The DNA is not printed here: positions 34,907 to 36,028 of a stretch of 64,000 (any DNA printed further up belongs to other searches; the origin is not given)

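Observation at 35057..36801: Head-to-head pair of paralogous unknown-function genes inside the glycan locus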

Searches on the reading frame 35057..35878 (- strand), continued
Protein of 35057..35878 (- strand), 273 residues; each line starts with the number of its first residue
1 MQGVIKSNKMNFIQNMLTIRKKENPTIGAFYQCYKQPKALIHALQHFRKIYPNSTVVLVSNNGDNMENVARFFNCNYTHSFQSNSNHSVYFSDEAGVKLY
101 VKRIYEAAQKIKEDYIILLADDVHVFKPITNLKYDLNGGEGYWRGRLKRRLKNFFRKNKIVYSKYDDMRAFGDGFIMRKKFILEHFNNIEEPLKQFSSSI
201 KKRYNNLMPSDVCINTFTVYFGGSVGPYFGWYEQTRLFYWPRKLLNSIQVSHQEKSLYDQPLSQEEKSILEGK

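Call 47: find_homologous_proteins(query=A2, max_evalue=0.00001)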
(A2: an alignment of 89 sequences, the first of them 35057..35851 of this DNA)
Query A2 (89 sequences) (264 aa, profile of the alignment): 33 proteins with E <= 0.00001 among 3035 candidates.
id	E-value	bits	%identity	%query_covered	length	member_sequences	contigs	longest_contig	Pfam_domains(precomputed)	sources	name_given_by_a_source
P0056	1.1e-85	305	32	88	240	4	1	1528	-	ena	-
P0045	4.9e-85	303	34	94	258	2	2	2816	-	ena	-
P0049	4.9e-85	303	36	94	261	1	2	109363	-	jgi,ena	jgi:hypothetical protein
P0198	3.2e-81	290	38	93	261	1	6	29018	-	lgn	-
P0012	1.1e-80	289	37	90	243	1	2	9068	-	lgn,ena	-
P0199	1.7e-80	288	37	96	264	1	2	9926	-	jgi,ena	jgi:hypothetical protein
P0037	1.6e-79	285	36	95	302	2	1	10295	-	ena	-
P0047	1.8e-79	285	39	92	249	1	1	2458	-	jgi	jgi:hypothetical protein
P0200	6.2e-79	283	40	96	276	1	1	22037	-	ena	-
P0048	8.7e-79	282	34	89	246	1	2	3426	-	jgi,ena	-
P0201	6.3e-78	280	32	93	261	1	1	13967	-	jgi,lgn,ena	-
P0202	2.8e-75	271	36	94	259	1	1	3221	-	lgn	-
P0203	5.8e-75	270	33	93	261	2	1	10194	-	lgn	-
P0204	8.0e-75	269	30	89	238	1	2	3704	-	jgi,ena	jgi:hypothetical protein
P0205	1.0e-74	269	36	92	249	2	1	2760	-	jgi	jgi:hypothetical protein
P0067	6.0e-74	267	31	94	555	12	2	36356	-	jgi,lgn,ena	jgi:glycosyltransferase involved in cell wall biosynthesis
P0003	3.5e-68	248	79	100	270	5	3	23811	-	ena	-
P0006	3.0e-67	245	79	96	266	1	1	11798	-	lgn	-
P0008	3.5e-67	244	65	100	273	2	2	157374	-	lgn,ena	-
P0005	1.9e-66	242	75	100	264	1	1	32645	-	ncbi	-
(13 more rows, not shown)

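Call 60: list_cluster_members(proteins=[P0082, P0101, P0107, P0109, P0114, P0118, P0121, P0131, P0159, P0160])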
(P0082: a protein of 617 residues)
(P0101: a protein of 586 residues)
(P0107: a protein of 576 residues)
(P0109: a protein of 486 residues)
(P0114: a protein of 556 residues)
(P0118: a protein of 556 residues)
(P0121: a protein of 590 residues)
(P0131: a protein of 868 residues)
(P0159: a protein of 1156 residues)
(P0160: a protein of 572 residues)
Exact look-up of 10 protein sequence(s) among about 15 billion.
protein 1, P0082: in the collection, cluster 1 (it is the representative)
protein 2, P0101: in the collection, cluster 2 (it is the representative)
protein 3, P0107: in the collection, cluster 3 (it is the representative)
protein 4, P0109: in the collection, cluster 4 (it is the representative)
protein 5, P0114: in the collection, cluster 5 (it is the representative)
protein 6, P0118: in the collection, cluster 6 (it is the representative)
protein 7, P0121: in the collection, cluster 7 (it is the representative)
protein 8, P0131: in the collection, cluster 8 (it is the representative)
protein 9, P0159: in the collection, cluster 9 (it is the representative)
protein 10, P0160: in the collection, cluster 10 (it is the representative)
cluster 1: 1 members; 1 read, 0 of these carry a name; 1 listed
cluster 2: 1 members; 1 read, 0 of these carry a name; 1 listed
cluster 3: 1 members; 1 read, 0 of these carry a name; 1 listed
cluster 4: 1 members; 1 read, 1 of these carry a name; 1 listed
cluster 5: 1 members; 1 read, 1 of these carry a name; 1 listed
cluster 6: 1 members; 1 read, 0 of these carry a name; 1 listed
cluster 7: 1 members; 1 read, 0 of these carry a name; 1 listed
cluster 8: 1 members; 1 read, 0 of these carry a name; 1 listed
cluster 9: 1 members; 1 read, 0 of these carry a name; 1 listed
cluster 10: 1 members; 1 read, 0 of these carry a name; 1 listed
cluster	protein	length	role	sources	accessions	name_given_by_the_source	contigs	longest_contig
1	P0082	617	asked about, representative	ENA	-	-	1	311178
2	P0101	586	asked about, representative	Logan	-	-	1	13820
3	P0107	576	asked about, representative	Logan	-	-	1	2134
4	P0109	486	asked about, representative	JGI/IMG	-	hypothetical protein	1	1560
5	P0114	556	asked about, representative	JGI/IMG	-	hypothetical protein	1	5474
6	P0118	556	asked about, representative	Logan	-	-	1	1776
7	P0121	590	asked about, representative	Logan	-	-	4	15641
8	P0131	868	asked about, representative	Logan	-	-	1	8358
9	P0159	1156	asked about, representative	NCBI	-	-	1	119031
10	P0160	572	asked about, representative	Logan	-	-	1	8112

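Call 65: find_encoding_contigs(protein=P0003, flank=5000, max_places=2)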
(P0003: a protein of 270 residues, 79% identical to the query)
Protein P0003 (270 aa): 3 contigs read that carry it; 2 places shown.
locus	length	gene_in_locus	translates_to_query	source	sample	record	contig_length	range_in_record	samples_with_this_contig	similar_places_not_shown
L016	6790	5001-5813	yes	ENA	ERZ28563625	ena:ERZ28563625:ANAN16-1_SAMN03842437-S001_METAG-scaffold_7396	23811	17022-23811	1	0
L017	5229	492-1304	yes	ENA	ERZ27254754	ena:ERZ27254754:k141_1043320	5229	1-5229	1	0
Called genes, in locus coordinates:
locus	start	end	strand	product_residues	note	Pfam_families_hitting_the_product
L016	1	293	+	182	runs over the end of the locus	PF00908:dTDP_sugar_isom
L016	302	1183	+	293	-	PF01073:3Beta_HSD, PF01370:Epimerase, PF02719:Polysacc_synt_2, PF05368:NmrA, PF16363:GDP_Man_Dehyd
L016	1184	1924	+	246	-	PF00535:Glycos_transf_2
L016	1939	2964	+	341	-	-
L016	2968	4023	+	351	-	PF04724:Glyco_transf_17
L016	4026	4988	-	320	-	-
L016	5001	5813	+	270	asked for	-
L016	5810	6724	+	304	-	PF04321:RmlD_sub_bind, PF05368:NmrA, PF01073:3Beta_HSD, PF01370:Epimerase, PF02719:Polysacc_synt_2, PF07993:NAD_binding_4, PF13460:NAD_binding_10, PF16363:GDP_Man_Dehyd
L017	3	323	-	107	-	?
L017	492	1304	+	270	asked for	-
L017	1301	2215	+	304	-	PF04321:RmlD_sub_bind, PF05368:NmrA, PF01073:3Beta_HSD, PF01370:Epimerase, PF02719:Polysacc_synt_2, PF07993:NAD_binding_4, PF13460:NAD_binding_10, PF16363:GDP_Man_Dehyd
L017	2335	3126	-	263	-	PF00535:Glycos_transf_2, PF10111:Glyco_tranf_2_2, PF13641:Glyco_tranf_2_3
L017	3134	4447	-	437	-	PF04932:Wzy_C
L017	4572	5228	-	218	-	?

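Call 66: find_encoding_contigs(protein=P0006, flank=5000, max_places=2)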
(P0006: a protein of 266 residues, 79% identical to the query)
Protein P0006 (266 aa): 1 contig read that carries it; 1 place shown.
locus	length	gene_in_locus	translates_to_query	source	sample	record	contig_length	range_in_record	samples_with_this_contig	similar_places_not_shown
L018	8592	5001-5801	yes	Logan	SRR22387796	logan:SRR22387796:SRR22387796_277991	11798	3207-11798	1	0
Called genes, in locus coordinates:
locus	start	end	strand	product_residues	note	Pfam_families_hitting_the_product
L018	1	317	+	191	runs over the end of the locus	PF00908:dTDP_sugar_isom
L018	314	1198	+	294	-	PF01073:3Beta_HSD (weak), PF01370:Epimerase, PF02719:Polysacc_synt_2, PF04321:RmlD_sub_bind (weak), PF05368:NmrA, PF16363:GDP_Man_Dehyd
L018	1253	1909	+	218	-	PF00535:Glycos_transf_2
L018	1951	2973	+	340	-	PF01531:Glyco_transf_11 (weak)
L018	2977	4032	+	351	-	PF04724:Glyco_transf_17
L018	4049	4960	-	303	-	-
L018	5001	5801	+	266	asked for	-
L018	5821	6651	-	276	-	PF00535:Glycos_transf_2, PF10111:Glyco_tranf_2_2, PF13641:Glyco_tranf_2_3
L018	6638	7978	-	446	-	PF04932:Wzy_C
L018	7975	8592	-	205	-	?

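Call 70: search_protein_families(library=pfam, proteins=[P0059, P0071, P0072, P0081, P0099, P0110, P0141, P0151, P0155, P0133], max_evalue=0.01)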
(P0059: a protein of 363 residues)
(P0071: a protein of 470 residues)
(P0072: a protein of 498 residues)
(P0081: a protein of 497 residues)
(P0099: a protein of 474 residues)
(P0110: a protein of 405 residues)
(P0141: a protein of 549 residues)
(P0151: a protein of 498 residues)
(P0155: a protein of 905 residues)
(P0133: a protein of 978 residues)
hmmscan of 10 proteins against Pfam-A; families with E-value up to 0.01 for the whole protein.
P0059 (363 aa): 0 families

P0071 (470 aa): 1 family
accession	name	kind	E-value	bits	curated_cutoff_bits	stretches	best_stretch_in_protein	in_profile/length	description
PF13578.12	Methyltransf_24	-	8.8e-08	33.4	26.3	1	326-428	2-101/105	Methyltransferase domain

P0072 (498 aa): 0 families

P0081 (497 aa): 0 families

P0099 (474 aa): 0 families

P0110 (405 aa): 0 families

P0141 (549 aa): 2 families
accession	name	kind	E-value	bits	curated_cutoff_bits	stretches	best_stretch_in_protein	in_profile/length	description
PF20102.4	DUF6492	-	3.6e-27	95.6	22.9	1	295-537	32-276/291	Family of unknown function (DUF6492)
PF11380.13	Stealth_CR2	-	0.0018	18.9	39.4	0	339-392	52-105/108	Stealth protein CR2, conserved region 2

P0151 (498 aa): 1 family
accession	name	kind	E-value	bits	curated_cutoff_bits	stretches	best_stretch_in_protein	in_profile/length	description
PF09612.15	HtrL_YibB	-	3.8e-19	69.8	24.1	1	240-481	2-257/267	Bacterial protein of unknown function (HtrL_YibB)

P0155 (905 aa): 1 family
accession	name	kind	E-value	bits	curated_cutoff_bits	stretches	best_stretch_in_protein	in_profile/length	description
PF20102.4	DUF6492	-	9.1e-05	22.1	22.9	1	328-443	94-216/291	Family of unknown function (DUF6492)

P0133 (978 aa): 0 families

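Call 90: search_dna_similar(query=P0200, collection=plasmids, mode=protein, max_evalue=0.001, max_rows=10)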
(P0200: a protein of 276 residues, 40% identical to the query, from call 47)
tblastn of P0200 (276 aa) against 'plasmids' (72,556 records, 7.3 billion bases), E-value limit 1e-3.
No match.

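Call 91: search_dna_similar(query=P0200, collection=phages, mode=protein, max_evalue=0.001, max_rows=10)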
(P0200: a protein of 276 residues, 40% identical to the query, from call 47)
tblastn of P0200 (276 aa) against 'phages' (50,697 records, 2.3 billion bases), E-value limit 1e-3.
Records with a match: 1; places in all: 1; records where one place covers at least 80% of the query: 0.
Best place of each record, by identity: <60% 1.
By first word of the organism name: Synechococcus 1.
By host as written in the record: Synechococcus sp. MIT S9220 1.
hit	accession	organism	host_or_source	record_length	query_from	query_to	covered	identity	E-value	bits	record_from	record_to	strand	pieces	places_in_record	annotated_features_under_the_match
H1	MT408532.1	Synechococcus phage SynMITS9220M01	Synechococcus sp. MIT S9220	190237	23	99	28%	32.5%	8e-6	53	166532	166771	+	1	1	hypothetical protein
